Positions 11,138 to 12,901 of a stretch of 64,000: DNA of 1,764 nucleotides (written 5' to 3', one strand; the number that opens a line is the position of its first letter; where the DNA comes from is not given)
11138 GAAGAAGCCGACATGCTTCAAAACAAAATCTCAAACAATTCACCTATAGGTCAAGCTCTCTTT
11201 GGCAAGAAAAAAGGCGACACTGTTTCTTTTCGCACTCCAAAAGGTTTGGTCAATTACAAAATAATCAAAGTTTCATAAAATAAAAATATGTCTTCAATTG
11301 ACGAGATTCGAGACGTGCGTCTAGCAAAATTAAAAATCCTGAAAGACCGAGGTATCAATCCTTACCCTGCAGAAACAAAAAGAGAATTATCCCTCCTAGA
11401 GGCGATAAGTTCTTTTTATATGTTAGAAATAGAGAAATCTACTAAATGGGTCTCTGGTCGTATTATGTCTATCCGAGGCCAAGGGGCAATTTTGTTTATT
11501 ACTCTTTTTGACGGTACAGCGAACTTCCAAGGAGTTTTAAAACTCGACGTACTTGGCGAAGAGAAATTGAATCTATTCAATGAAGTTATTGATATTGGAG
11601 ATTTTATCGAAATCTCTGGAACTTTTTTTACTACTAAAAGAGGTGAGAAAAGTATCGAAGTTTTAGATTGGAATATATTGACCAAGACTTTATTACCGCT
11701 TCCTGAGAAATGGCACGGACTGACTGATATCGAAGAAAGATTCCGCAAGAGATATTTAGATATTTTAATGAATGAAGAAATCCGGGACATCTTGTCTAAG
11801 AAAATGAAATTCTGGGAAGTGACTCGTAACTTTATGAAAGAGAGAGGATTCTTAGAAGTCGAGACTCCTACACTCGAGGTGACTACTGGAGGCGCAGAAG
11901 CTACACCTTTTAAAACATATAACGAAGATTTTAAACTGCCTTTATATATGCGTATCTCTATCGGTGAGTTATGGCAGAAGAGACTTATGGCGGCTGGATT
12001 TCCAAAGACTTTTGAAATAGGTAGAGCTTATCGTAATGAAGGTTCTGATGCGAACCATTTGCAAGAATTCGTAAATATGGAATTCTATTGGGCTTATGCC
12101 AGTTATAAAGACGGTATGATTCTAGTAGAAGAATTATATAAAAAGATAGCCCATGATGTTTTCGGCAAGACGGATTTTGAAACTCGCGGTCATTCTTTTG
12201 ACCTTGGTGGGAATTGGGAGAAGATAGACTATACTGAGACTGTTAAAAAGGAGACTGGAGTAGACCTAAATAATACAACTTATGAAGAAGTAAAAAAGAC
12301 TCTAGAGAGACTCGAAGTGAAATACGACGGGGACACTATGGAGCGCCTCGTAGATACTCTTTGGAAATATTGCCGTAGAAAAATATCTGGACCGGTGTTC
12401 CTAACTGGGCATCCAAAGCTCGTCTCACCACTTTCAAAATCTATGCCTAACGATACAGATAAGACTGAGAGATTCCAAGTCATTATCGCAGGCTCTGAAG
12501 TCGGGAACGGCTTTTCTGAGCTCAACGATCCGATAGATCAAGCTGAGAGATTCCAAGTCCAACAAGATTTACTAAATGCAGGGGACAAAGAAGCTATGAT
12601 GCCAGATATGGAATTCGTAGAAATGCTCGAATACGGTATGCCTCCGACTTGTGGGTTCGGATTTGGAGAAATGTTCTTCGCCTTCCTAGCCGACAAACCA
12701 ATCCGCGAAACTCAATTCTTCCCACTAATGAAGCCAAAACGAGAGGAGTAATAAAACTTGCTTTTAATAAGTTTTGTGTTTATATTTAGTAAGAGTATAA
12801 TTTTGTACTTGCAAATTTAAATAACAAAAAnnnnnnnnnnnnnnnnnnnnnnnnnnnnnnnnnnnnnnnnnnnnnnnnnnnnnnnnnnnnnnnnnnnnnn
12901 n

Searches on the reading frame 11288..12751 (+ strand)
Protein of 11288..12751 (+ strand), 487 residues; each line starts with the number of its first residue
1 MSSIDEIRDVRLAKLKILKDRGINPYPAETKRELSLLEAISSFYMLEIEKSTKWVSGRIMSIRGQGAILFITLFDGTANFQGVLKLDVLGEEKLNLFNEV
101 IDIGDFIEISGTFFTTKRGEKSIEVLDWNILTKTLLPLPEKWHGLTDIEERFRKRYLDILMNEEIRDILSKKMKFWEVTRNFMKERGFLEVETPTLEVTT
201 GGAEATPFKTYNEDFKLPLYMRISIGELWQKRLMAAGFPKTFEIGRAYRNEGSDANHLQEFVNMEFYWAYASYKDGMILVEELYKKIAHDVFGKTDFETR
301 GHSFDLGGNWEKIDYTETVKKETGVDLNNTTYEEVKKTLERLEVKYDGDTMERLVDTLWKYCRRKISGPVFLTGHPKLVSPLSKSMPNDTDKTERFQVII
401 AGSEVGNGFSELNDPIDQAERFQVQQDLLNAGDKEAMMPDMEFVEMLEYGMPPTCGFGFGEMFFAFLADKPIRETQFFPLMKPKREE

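Call 27: search_protein_families(library=pfam, proteins=[window:11288-12751:+], max_evalue=0.0001)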
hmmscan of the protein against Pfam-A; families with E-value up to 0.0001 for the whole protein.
window:11288-12751:+ (487 aa): 2 families
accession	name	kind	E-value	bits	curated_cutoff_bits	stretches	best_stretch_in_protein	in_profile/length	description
PF00152.25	tRNA-synt_2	-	3.4e-65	220.6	25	1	148-481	2-307/308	tRNA synthetases class II (D, K and N)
PF01336.31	tRNA_anti-codon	-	5.4e-12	45.9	27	1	54-131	2-75/75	OB-fold nucleic acid binding domain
